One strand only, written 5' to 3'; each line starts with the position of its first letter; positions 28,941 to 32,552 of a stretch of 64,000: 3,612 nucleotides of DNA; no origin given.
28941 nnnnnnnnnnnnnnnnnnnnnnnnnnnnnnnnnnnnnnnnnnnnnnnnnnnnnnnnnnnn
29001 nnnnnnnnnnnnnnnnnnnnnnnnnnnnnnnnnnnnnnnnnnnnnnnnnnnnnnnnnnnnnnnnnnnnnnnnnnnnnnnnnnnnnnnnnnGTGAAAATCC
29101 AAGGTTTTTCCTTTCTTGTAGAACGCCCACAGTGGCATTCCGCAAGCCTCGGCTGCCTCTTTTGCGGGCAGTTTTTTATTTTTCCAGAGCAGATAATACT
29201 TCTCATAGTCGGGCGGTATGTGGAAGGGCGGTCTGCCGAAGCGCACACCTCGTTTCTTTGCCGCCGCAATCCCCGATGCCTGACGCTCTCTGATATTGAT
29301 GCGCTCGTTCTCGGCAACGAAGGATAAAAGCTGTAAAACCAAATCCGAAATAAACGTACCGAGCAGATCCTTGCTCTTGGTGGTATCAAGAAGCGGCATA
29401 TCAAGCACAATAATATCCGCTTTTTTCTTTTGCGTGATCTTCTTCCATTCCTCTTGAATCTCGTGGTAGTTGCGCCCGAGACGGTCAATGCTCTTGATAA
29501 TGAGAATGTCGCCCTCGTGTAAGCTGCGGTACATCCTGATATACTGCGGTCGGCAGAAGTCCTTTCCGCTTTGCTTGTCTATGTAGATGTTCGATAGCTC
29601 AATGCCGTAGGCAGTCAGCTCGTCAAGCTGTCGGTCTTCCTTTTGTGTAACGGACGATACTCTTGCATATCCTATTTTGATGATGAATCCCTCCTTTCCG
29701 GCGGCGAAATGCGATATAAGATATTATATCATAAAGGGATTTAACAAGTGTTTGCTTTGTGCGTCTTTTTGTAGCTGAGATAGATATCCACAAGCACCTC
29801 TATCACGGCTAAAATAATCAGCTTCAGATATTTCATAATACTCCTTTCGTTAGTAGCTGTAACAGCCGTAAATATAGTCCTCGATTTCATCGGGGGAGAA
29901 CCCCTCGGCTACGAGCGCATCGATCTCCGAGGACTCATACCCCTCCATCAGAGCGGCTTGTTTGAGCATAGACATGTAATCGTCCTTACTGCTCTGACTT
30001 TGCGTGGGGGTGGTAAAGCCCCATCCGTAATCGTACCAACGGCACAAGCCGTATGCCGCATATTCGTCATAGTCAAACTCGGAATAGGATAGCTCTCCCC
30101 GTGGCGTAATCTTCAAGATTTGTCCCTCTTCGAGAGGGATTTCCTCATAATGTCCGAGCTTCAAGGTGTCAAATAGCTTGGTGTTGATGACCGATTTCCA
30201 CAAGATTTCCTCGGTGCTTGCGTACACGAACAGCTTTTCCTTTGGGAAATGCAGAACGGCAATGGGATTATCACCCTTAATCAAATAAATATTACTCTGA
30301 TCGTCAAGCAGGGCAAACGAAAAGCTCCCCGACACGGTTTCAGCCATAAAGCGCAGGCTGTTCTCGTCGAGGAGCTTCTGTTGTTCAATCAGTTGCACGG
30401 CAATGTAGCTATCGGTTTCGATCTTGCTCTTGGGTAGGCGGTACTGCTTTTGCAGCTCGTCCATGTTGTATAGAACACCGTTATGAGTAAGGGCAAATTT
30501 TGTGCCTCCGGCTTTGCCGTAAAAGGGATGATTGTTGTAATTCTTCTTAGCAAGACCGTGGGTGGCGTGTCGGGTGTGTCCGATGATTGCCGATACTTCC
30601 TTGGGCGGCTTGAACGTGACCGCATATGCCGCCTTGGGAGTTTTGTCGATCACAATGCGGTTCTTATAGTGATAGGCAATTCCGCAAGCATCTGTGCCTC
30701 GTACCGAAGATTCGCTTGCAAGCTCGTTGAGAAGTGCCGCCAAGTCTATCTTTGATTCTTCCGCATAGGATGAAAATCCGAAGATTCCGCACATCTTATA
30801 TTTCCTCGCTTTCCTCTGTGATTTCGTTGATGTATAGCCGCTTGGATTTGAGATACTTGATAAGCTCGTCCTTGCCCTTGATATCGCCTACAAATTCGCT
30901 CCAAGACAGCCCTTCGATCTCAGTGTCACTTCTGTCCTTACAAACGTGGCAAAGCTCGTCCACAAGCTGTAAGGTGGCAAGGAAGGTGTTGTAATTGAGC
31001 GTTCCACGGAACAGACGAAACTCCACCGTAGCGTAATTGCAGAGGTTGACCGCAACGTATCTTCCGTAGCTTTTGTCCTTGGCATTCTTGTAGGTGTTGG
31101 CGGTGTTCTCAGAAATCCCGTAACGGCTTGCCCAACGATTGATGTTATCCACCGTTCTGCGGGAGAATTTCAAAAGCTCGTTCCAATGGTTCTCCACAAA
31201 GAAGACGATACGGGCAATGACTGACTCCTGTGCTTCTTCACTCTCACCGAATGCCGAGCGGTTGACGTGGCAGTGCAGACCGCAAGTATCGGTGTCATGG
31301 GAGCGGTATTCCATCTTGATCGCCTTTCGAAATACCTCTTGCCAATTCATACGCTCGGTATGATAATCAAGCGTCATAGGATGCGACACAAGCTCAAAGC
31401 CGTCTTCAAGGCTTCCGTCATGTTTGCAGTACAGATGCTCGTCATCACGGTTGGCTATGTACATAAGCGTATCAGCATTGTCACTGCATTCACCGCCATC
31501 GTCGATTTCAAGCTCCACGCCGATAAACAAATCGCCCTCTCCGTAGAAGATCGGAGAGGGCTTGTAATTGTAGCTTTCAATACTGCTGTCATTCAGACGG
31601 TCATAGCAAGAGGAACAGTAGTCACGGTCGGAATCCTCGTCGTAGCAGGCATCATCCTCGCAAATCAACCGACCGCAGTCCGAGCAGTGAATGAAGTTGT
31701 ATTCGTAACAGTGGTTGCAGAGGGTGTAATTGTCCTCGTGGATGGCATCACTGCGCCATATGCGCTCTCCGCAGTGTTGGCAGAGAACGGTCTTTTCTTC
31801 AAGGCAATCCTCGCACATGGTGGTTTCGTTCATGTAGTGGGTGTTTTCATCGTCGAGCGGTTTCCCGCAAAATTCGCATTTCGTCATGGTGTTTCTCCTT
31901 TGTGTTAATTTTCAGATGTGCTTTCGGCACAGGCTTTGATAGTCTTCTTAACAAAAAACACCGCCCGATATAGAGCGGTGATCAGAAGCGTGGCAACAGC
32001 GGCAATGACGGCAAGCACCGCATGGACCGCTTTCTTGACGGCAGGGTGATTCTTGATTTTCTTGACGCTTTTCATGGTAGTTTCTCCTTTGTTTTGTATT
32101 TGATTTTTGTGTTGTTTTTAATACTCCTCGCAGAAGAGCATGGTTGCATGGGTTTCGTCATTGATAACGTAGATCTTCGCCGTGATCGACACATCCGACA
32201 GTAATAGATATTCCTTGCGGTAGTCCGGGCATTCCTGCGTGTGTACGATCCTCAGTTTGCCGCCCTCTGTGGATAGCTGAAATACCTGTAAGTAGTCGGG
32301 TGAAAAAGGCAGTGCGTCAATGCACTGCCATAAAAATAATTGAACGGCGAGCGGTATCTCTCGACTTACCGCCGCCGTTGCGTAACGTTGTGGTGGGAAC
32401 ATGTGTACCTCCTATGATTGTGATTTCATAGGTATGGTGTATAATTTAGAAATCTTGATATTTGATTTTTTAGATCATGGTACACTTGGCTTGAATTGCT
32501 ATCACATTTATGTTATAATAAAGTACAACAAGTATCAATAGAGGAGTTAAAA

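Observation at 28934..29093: Candidate invertible promoter (inverton) between a serine recombinase and the FrhB-like gene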

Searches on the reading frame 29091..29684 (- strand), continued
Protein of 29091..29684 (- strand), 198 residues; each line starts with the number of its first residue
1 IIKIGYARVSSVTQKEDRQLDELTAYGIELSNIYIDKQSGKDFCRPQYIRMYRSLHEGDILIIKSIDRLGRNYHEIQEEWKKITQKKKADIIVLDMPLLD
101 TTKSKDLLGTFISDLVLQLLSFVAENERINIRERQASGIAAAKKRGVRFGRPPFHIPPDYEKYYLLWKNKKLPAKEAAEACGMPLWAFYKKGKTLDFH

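Call 66: find_encoding_contigs(protein=P0108, flank=2500, max_places=3)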
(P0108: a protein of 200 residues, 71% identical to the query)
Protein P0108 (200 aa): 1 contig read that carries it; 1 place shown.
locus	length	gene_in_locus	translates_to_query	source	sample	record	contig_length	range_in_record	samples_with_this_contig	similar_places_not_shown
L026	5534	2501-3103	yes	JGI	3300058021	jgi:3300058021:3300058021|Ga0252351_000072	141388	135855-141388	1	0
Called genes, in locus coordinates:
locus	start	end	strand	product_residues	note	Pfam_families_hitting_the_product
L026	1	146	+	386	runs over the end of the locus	PF07690:MFS_1, PF00083:Sugar_tr (faint), PF07690:MFS_1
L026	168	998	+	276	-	PF01149:Fapy_DNA_glyco, PF06831:H2TH, PF06827:zf-FPG_IleRS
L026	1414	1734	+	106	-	PF01638:HxlR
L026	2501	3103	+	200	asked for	PF00239:Resolvase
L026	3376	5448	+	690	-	PF00350:Dynamin_N, PF01926:MMR_HSR1 (faint)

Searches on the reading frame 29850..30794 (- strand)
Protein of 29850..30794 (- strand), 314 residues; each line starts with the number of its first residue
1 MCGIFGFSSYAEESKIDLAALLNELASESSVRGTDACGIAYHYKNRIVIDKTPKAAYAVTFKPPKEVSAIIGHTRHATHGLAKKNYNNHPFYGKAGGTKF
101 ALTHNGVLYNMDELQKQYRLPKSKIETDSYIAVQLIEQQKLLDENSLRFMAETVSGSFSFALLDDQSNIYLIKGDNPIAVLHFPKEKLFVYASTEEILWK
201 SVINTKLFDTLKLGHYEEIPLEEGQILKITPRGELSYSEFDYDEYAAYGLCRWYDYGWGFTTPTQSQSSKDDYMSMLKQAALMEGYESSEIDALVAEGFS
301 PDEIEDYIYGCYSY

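Call 7: search_protein_families(library=pfam, proteins=[window:29850-30794:-], max_evalue=0.01)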
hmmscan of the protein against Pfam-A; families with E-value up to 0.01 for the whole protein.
window:29850-30794:- (314 aa): 3 families
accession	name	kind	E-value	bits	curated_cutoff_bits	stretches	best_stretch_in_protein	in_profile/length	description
PF13522.11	GATase_6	-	4.8e-13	49.7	27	1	68-193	11-129/130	Glutamine amidotransferase domain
PF13537.11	GATase_7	-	1.7e-08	34.9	25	1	82-196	7-119/123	Glutamine amidotransferase domain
PF13230.11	GATase_4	-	2.1e-06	27.3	23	1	1-123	1-126/272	Glutamine amidotransferases class-II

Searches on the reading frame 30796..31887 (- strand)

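Call 7: search_protein_families(library=pfam, proteins=[window:30796-31887:-], max_evalue=0.01)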
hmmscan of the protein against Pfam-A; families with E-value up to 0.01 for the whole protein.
window:30796-31887:- (363 aa): 1 family
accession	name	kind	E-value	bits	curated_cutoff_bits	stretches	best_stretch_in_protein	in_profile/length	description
PF12224.13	Amidoligase_2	-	1.9e-08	34.9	22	1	147-310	59-242/245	Putative amidoligase enzyme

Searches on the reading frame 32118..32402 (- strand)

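Call 56: search_protein_families(library=pfam, proteins=[window:32118-32402:-], max_evalue=0.01)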
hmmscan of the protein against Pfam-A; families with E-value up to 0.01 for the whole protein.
window:32118-32402:- (94 aa): 1 family
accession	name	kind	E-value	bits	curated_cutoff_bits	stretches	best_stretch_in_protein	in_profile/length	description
PF06124.16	DUF960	-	7.1e-25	87.8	25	1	5-93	1-94/94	Staphylococcal protein of unknown function (DUF960)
